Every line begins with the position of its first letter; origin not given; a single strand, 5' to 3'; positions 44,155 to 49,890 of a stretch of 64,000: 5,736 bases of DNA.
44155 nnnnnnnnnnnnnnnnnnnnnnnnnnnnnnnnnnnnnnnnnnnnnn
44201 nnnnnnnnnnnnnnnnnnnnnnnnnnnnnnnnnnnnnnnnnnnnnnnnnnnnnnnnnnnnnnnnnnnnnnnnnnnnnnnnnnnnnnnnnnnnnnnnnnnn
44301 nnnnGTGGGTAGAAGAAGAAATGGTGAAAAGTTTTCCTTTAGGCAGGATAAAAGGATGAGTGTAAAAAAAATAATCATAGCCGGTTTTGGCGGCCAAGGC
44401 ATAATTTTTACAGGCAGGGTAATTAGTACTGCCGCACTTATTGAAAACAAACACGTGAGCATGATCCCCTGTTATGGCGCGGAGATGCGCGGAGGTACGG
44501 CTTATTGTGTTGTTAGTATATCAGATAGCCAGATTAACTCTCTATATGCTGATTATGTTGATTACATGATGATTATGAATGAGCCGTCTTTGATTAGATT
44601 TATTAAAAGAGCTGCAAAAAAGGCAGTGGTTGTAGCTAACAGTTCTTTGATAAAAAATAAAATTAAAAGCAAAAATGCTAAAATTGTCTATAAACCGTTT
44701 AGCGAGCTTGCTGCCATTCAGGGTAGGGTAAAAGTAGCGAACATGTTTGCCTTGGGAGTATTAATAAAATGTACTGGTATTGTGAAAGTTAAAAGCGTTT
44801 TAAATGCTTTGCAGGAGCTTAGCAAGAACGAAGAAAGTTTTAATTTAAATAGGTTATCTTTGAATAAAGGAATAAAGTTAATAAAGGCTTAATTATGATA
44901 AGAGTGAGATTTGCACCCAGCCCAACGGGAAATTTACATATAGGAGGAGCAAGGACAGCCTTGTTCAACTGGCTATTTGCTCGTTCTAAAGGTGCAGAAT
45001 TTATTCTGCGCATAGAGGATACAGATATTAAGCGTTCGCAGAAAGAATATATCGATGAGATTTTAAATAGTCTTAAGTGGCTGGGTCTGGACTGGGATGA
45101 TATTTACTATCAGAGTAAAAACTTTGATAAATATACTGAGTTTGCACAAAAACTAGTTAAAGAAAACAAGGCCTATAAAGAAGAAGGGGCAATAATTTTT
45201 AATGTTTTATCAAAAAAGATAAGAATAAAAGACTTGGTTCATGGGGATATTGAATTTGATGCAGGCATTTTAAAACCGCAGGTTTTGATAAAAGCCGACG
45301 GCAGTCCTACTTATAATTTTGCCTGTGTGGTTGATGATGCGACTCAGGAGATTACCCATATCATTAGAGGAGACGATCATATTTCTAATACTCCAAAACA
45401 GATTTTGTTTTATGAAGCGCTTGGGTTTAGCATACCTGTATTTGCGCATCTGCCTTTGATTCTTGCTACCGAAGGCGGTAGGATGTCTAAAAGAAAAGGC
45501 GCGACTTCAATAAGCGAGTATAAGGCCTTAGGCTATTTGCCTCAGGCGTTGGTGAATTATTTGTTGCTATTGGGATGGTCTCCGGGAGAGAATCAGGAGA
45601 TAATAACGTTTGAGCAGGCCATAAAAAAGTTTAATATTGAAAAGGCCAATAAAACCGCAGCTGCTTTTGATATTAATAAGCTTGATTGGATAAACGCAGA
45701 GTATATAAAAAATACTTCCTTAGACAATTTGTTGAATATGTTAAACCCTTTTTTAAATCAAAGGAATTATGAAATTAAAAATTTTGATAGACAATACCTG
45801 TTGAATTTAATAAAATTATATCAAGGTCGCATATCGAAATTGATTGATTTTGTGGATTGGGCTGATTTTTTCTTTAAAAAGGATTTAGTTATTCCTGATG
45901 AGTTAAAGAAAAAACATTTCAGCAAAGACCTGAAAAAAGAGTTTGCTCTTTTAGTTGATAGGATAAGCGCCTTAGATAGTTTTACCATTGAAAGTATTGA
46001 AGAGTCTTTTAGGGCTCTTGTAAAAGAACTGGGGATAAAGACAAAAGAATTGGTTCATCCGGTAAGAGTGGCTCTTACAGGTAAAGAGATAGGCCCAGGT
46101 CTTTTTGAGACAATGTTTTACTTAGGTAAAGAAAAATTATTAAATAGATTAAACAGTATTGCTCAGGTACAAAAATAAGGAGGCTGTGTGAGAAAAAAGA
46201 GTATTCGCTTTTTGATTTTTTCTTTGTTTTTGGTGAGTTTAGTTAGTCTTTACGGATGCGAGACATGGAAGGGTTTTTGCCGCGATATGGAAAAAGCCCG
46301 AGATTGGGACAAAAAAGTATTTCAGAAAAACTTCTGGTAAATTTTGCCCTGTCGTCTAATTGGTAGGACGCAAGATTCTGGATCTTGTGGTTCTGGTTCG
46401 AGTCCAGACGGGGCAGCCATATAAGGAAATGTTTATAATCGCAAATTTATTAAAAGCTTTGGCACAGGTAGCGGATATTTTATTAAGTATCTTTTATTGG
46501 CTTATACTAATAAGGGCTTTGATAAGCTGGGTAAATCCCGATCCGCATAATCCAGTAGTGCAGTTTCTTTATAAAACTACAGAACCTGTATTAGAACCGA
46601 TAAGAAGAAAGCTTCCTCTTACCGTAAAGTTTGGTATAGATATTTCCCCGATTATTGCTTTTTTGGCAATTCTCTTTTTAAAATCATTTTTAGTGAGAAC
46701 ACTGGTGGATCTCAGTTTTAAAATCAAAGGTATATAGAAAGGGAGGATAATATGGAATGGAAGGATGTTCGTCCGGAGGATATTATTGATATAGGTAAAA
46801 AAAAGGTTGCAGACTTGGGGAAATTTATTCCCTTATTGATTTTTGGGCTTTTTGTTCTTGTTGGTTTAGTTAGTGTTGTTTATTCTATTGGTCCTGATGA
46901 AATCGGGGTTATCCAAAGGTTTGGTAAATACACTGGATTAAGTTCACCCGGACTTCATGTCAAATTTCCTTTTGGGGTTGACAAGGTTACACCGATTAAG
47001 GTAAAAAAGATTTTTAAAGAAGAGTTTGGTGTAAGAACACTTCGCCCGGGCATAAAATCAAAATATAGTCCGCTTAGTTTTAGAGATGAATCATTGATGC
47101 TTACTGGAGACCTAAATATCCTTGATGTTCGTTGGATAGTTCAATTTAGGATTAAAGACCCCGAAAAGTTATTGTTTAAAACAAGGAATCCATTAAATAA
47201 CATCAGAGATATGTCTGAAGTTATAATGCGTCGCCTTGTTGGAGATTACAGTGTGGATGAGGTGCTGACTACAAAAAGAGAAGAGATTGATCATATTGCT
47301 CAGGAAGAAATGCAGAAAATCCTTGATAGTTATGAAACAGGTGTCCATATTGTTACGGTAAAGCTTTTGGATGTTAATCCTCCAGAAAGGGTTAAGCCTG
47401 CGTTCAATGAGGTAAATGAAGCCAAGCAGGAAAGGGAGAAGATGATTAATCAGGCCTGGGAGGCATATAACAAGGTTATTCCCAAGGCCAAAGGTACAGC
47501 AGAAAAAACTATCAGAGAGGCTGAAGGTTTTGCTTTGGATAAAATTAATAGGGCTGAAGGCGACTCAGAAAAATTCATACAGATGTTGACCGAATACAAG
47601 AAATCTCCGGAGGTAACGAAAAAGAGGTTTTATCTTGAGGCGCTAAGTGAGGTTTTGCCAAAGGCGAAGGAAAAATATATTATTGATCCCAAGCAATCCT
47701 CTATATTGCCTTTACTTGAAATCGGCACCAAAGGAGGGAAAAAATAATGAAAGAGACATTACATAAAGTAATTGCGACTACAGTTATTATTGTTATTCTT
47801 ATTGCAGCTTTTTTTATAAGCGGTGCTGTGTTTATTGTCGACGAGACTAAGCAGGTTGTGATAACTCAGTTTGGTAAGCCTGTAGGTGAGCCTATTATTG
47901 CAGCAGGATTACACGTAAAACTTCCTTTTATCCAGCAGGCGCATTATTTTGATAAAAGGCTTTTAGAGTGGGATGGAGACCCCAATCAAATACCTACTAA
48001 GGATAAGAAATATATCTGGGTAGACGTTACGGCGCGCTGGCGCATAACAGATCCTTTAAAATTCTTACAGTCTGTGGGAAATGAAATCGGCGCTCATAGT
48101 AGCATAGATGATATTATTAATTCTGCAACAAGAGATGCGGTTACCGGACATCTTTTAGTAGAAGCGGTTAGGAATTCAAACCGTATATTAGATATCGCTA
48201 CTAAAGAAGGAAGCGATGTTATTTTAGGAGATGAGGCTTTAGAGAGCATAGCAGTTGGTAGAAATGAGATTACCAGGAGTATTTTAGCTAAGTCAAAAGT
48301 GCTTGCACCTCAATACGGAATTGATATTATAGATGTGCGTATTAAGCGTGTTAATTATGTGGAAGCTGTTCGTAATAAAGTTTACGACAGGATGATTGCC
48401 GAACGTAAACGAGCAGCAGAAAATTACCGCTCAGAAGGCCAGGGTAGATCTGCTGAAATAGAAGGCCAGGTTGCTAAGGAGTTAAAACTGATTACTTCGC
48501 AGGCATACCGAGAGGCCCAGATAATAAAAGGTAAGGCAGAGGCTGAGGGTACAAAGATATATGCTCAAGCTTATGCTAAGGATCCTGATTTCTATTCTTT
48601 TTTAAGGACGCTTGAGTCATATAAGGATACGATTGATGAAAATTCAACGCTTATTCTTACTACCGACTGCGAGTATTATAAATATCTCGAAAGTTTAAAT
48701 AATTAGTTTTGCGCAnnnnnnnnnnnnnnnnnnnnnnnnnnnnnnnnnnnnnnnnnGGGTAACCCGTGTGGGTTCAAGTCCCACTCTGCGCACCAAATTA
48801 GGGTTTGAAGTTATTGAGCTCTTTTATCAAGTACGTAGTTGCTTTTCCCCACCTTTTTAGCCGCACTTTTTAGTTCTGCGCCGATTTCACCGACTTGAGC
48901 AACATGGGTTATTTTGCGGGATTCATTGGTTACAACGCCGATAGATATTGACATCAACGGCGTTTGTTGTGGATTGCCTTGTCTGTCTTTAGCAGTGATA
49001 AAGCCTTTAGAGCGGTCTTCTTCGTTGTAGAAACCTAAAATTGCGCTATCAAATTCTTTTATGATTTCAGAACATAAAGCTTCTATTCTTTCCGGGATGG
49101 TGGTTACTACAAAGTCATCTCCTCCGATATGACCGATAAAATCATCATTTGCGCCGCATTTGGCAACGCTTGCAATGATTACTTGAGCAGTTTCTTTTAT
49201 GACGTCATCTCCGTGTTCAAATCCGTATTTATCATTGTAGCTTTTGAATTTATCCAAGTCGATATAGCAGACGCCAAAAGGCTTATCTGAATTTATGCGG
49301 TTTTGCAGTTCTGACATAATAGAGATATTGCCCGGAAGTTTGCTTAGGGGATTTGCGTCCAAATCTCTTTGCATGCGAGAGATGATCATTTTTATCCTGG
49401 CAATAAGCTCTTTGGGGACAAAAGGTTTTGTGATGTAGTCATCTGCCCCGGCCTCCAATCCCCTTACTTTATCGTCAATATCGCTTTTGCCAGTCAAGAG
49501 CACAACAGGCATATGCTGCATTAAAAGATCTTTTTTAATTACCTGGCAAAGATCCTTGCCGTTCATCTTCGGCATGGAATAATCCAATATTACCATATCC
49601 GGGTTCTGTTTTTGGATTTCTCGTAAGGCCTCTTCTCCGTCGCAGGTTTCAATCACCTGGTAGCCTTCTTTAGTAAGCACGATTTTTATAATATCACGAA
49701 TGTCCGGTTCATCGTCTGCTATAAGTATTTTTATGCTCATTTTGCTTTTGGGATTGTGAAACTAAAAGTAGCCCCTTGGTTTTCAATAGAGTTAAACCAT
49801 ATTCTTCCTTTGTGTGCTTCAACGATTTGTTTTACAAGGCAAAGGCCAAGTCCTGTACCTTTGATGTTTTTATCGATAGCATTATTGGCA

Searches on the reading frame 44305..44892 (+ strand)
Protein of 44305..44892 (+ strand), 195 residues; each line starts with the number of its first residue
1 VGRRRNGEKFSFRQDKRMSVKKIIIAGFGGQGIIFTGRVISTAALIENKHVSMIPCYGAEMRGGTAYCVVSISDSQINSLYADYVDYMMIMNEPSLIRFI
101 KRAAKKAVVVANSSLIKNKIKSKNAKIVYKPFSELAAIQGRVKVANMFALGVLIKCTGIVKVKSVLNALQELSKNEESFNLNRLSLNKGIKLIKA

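Call 8: search_protein_families(library=pfam, proteins=[window:44305-44892:+], max_evalue=0.001)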
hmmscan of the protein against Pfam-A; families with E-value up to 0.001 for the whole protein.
window:44305-44892:+ (195 aa): 1 family
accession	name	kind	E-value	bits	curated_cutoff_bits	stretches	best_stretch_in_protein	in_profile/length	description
PF01558.24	POR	-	2.6e-29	103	27.4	1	29-189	1-171/173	Pyruvate ferredoxin/flavodoxin oxidoreductase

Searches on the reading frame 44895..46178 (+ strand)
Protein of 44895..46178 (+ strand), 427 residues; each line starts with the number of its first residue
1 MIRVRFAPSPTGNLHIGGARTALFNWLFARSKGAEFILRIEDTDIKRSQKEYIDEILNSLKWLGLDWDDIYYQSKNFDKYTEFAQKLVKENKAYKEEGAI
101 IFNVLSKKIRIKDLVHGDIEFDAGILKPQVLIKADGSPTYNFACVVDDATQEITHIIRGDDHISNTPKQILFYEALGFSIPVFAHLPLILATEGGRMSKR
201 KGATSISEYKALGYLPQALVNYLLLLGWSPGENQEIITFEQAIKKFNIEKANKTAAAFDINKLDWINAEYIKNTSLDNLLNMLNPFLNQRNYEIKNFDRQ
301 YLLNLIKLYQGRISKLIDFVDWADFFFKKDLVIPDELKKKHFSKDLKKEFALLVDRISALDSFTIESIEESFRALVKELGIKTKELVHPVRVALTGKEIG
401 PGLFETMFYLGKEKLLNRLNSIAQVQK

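Call 8: search_protein_families(library=pfam, proteins=[window:44895-46178:+], max_evalue=0.001)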
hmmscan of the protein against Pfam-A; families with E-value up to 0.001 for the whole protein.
window:44895-46178:+ (427 aa): 2 families
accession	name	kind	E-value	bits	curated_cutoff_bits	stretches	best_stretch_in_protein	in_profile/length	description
PF00749.27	tRNA-synt_1c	-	8.2e-90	301.3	23.4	2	107-265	154-314/314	tRNA synthetases class I (E and Q), catalytic domain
PF19269.4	Anticodon_2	-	2e-32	113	23.6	1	279-421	2-139/141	Anticodon binding domain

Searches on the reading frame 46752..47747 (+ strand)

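Call 8: search_protein_families(library=pfam, proteins=[window:46752-47747:+], max_evalue=0.001)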
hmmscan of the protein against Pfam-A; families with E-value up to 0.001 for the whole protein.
window:46752-47747:+ (331 aa): 1 family
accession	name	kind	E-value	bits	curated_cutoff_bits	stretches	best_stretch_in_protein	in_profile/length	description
PF01145.31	Band_7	-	6.4e-28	98.4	23.6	1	45-235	2-172/176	SPFH domain / Band 7 family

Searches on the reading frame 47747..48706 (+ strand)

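Call 8: search_protein_families(library=pfam, proteins=[window:47747-48706:+], max_evalue=0.001)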
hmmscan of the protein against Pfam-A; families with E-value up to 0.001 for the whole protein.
window:47747-48706:+ (319 aa): 1 family
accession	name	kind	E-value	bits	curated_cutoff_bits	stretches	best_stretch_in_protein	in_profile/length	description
PF01145.31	Band_7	-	4.4e-27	95.7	23.6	1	30-232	2-175/176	SPFH domain / Band 7 family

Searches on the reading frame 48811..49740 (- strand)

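Call 8: search_protein_families(library=pfam, proteins=[window:48811-49740:-], max_evalue=0.001)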
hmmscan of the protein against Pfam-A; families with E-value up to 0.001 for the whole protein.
window:48811-49740:- (309 aa): 3 families
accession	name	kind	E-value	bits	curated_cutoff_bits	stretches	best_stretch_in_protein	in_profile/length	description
PF00072.30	Response_reg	-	4.3e-33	114.2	30.2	1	5-117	1-111/111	Response regulator receiver domain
PF00990.26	GGDEF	-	4.2e-15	56.3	23.8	1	141-213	15-87/161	Diguanylate cyclase, GGDEF domain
PF23198.2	PDE8A_N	-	0.00068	20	29.6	0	19-89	27-98/147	PDE8A-like, N-terminal domain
